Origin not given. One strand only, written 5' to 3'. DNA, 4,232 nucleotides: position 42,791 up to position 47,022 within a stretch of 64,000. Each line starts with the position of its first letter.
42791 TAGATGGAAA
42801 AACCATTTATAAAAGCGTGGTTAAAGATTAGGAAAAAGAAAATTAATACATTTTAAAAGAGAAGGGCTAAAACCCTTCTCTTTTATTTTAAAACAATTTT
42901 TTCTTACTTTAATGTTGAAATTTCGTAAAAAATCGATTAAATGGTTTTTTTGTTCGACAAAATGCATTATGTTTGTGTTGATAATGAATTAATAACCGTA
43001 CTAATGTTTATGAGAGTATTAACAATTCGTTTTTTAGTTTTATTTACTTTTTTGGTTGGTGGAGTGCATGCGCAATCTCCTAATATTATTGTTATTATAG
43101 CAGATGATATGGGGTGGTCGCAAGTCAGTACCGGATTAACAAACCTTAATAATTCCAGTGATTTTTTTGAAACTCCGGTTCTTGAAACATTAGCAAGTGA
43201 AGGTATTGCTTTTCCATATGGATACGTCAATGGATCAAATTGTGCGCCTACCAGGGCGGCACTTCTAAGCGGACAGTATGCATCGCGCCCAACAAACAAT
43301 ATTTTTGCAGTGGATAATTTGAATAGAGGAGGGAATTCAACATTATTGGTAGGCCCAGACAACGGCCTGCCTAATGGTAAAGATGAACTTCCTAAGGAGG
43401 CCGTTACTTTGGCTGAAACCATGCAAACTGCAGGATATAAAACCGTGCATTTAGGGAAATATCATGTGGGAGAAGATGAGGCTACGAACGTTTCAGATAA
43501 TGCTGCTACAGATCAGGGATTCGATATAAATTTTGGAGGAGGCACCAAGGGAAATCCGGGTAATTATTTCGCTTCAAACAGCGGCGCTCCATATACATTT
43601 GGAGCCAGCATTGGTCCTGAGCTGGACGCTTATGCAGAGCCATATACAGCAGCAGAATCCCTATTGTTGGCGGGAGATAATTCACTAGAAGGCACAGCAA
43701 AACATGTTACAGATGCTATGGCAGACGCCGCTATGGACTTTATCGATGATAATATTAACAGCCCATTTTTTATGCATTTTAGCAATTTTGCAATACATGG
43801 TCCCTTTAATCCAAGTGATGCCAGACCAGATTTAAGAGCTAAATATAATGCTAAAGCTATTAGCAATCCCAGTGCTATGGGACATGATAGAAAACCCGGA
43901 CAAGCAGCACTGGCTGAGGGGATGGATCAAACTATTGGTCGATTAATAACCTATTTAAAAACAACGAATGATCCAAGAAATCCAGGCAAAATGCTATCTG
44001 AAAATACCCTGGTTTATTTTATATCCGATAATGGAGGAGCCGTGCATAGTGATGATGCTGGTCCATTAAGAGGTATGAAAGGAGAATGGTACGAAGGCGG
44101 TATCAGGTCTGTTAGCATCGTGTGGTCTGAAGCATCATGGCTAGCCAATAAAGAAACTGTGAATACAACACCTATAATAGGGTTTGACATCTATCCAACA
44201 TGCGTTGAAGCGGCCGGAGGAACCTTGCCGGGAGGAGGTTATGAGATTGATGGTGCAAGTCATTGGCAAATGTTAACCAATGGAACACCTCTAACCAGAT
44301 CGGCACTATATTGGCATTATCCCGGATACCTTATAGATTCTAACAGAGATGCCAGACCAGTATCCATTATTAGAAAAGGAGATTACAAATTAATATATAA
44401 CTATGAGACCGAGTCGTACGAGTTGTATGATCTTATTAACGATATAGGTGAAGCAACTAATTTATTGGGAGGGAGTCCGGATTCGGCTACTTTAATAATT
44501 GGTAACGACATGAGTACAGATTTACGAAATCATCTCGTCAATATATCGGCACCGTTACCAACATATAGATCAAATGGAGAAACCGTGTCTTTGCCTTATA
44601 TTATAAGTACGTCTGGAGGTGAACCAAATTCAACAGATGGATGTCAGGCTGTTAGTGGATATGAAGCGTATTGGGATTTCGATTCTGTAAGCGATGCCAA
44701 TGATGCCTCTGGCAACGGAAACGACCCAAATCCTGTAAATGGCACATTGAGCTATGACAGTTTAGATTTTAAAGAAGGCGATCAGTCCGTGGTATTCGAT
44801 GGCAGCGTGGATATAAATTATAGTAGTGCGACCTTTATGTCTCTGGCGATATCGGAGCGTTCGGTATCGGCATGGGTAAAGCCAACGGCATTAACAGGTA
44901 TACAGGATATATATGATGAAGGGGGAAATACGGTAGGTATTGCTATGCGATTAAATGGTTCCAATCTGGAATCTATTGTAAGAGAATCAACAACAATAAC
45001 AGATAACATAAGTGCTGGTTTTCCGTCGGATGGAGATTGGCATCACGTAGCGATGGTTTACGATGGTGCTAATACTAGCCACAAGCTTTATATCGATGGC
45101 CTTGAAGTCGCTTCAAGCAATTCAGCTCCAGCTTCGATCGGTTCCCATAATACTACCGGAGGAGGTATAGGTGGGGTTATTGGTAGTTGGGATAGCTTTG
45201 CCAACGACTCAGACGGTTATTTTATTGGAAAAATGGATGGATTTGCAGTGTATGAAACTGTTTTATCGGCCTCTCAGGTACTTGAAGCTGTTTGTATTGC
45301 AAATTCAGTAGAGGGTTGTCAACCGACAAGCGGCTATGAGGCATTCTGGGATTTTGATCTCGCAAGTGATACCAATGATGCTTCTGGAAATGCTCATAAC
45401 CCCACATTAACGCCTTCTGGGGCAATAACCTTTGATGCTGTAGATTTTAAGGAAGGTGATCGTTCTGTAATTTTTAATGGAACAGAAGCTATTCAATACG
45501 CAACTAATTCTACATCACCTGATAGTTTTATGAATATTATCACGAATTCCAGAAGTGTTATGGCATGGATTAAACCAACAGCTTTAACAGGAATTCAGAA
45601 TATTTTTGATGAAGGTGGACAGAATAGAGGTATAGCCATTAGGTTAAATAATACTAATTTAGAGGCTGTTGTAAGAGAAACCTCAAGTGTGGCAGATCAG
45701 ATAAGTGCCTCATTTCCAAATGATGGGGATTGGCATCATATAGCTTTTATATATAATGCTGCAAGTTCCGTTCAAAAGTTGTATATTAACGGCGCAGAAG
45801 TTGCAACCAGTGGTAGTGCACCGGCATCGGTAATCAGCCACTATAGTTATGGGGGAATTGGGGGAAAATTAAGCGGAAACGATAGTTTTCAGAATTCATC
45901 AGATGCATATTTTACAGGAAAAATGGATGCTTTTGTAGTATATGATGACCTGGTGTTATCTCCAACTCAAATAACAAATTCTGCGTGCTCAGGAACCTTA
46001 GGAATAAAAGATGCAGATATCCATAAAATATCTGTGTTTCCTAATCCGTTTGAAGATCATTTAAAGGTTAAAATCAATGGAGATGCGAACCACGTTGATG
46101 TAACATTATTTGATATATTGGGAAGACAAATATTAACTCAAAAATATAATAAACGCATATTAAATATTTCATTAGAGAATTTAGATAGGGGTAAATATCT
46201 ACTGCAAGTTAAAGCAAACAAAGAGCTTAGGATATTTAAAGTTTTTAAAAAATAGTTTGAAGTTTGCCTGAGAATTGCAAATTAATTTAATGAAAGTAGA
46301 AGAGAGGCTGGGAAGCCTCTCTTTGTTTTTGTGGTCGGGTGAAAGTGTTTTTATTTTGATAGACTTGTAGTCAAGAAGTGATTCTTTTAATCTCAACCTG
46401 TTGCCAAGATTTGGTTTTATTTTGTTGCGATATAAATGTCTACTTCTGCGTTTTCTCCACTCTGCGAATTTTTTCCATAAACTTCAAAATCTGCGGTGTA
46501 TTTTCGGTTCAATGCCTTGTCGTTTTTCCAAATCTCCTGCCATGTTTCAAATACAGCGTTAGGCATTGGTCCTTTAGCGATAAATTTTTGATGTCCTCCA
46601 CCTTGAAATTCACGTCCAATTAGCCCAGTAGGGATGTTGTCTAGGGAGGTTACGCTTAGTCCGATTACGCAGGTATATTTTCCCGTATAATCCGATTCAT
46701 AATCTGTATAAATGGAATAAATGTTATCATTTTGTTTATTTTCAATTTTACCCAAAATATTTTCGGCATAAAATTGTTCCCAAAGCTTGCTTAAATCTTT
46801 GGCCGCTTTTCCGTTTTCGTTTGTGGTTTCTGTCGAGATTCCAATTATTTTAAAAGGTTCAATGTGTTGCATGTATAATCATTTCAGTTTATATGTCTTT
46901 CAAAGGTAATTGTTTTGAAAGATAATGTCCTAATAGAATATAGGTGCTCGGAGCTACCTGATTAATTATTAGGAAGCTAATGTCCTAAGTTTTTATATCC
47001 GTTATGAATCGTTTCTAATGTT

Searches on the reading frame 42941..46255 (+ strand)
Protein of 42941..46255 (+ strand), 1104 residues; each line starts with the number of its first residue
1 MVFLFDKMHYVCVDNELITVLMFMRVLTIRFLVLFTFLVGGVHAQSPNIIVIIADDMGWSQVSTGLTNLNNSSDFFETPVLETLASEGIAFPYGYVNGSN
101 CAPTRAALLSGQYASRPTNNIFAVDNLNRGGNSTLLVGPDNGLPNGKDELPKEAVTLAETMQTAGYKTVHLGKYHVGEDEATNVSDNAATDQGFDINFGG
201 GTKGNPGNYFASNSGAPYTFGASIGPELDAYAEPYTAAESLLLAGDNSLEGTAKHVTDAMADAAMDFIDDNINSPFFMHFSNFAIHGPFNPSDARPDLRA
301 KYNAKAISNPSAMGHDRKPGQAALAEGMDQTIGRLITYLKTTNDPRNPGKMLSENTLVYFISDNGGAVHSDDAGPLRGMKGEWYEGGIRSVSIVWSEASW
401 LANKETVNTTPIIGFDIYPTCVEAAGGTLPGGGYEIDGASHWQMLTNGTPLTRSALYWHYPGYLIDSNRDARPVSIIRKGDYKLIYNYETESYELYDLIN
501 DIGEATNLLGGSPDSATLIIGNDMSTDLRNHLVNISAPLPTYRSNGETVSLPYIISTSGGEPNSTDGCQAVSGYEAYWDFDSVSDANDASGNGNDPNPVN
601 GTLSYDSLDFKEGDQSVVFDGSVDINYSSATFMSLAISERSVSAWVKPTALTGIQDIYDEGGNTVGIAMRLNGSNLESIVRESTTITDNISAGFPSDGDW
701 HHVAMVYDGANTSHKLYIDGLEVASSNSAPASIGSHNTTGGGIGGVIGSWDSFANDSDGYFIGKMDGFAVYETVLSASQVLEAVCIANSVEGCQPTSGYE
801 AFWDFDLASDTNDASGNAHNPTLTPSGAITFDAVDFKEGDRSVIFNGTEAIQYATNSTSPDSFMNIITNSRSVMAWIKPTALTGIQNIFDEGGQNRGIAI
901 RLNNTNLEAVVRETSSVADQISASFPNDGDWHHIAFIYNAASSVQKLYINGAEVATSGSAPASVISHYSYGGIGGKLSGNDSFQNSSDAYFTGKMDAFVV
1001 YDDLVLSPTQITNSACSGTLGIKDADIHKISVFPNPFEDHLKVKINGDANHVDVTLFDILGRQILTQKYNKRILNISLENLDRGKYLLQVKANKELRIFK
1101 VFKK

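Call 45: search_protein_families(library=pfam, proteins=[window:42941-46255:+], max_evalue=0.0001)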
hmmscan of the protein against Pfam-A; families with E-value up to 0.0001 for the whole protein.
window:42941-46255:+ (1104 aa): 6 families
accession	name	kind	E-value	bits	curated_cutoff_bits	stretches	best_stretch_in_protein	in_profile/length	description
PF13385.13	Laminin_G_3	-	1.2e-37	129.9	27.6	2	634-780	13-150/151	Concanavalin A-like lectin/glucanases superfamily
PF00884.28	Sulfatase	-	1.9e-35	123.1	25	1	47-426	1-300/301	Sulfatase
PF18962.6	Por_Secre_tail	-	7.8e-11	42.5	27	1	1032-1095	1-67/75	Secretion system C-terminal sorting domain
PF02210.31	Laminin_G_2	-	1.7e-10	41.9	22.9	0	892-1000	14-123/126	Laminin G domain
PF16347.10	SGSH_C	-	1.2e-09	39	29.3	1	404-511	30-134/154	N-sulphoglucosamine sulphohydrolase, C-terminal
PF07953.20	Toxin_R_bind_N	-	3.6e-08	33.8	23.8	0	857-955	42-149/191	Clostridium neurotoxin, N-terminal receptor binding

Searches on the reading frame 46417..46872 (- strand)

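Call 45: search_protein_families(library=pfam, proteins=[window:46417-46872:-], max_evalue=0.0001)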
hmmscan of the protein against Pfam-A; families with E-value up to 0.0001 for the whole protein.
window:46417-46872:- (151 aa): 2 families
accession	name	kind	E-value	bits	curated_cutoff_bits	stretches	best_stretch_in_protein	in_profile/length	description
PF14526.11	Cass2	-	2.6e-27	96.3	27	1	4-149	5-149/150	Integron-associated effector binding protein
PF06445.20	GyrI-like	-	7.3e-17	62.5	26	1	3-149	7-153/155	GyrI-like small molecule binding domain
